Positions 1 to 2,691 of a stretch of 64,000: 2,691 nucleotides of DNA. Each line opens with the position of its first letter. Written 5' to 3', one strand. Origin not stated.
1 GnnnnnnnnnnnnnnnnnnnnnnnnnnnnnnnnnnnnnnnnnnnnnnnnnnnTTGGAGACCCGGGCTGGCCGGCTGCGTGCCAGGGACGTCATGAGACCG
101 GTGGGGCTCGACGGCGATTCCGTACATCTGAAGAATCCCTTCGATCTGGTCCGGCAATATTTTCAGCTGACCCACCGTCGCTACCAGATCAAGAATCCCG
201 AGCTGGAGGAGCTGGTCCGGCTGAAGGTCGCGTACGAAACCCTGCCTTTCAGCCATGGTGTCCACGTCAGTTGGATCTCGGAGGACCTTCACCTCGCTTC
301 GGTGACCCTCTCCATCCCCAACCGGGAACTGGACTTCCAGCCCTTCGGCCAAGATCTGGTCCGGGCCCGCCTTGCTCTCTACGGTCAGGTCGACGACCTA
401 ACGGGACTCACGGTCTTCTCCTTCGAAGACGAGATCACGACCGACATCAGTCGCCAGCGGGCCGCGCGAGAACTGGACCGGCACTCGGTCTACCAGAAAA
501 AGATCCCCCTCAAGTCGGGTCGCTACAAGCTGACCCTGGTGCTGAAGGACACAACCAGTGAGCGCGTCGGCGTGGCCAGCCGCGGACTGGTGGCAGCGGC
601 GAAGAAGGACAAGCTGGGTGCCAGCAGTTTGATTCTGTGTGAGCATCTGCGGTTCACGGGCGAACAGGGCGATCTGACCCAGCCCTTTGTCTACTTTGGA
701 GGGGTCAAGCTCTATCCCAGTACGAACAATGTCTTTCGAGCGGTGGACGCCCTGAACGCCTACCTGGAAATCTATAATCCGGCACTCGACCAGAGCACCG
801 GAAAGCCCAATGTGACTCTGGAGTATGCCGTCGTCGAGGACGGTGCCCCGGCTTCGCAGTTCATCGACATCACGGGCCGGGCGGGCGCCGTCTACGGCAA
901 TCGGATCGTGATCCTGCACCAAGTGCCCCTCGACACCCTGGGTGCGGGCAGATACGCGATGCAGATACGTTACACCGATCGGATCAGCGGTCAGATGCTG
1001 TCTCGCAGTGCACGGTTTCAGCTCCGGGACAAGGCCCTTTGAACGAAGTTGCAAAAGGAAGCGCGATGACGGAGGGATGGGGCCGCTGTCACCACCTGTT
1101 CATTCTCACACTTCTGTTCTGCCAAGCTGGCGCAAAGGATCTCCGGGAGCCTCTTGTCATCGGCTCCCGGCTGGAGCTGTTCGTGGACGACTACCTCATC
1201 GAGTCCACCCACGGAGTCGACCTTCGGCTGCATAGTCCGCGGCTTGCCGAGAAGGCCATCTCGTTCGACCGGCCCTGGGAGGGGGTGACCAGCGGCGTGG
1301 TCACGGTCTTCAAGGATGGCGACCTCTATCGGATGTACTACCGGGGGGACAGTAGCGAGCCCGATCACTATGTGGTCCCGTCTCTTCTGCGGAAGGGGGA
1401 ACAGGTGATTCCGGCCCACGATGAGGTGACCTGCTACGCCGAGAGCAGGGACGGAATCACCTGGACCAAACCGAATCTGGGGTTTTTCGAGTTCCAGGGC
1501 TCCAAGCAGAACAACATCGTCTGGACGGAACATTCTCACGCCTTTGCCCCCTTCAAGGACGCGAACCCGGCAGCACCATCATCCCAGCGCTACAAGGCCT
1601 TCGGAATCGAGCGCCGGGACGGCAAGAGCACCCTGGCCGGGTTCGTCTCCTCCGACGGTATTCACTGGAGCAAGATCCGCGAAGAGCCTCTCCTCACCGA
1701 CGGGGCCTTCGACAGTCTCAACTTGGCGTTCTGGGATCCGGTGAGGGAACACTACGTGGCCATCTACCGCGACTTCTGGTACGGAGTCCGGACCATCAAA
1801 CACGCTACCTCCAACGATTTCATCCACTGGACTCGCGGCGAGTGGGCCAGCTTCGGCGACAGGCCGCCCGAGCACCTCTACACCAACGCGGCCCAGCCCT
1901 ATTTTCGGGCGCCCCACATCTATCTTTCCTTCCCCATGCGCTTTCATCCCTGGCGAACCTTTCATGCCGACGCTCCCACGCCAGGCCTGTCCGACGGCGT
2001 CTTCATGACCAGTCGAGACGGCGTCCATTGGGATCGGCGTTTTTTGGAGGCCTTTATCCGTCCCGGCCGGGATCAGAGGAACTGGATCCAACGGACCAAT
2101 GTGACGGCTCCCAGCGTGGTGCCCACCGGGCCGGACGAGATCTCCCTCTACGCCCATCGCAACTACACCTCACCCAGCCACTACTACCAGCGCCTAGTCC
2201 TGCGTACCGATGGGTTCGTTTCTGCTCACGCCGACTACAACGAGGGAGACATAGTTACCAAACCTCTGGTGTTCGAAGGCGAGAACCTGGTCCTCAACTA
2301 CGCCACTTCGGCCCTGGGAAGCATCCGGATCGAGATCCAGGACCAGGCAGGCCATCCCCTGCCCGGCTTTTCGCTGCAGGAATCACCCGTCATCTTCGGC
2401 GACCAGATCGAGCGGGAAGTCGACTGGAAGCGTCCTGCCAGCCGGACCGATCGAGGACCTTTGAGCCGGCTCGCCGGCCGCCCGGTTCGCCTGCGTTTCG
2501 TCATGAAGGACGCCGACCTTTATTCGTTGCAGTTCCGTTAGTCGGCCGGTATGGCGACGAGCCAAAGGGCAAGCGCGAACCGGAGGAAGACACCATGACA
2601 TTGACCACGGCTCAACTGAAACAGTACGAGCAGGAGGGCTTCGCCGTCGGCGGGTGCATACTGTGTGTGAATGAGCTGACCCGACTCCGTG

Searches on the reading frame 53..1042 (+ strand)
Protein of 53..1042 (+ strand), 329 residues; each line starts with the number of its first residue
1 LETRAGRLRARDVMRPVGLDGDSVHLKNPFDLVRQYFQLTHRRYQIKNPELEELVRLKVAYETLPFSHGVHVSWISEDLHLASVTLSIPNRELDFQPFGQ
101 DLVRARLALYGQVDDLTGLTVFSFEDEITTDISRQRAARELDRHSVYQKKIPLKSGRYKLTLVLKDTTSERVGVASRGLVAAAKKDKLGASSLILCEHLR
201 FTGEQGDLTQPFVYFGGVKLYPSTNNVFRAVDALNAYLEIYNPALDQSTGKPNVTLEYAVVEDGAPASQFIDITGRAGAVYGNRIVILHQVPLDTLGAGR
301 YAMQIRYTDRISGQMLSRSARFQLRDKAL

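Call 31: search_protein_families(library=pfam, proteins=[window:53-1042:+], max_evalue=0.00001)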
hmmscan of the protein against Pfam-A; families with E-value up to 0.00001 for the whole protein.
window:53-1042:+ (329 aa): 0 families

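Call 37: search_protein_families(library=pfam, proteins=[window:53-1042:+], max_evalue=1)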
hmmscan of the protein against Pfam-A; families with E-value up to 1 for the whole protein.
window:53-1042:+ (329 aa): 1 family
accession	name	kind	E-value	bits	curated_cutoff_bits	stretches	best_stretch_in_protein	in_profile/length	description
PF16405.10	DUF5013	-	0.07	13.7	28.5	1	126-188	45-104/149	Domain of unknown function (DUF5013)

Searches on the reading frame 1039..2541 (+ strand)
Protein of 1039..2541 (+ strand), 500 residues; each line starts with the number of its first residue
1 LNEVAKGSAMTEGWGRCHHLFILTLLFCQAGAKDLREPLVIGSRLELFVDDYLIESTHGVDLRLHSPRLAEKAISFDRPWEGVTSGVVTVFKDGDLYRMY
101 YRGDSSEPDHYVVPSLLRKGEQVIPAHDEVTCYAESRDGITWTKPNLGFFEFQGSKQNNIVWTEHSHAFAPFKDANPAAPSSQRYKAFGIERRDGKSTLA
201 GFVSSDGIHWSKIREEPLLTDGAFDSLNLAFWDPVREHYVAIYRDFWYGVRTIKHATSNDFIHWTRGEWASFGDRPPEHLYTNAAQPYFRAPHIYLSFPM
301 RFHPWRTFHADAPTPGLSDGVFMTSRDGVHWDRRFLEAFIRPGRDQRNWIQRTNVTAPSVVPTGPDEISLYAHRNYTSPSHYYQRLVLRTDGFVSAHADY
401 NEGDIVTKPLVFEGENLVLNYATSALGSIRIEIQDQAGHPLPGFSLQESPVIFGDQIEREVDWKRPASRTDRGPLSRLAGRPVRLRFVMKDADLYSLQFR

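Call 31: search_protein_families(library=pfam, proteins=[window:1039-2541:+], max_evalue=0.00001)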
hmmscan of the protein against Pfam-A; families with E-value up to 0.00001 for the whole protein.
window:1039-2541:+ (500 aa): 0 families

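Call 39: find_encoding_contigs(protein=window:1039-2541:+, flank=10000, max_places=6)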
Protein window:1039-2541:+ (500 aa): no gene with exactly this product is on record in the collection.
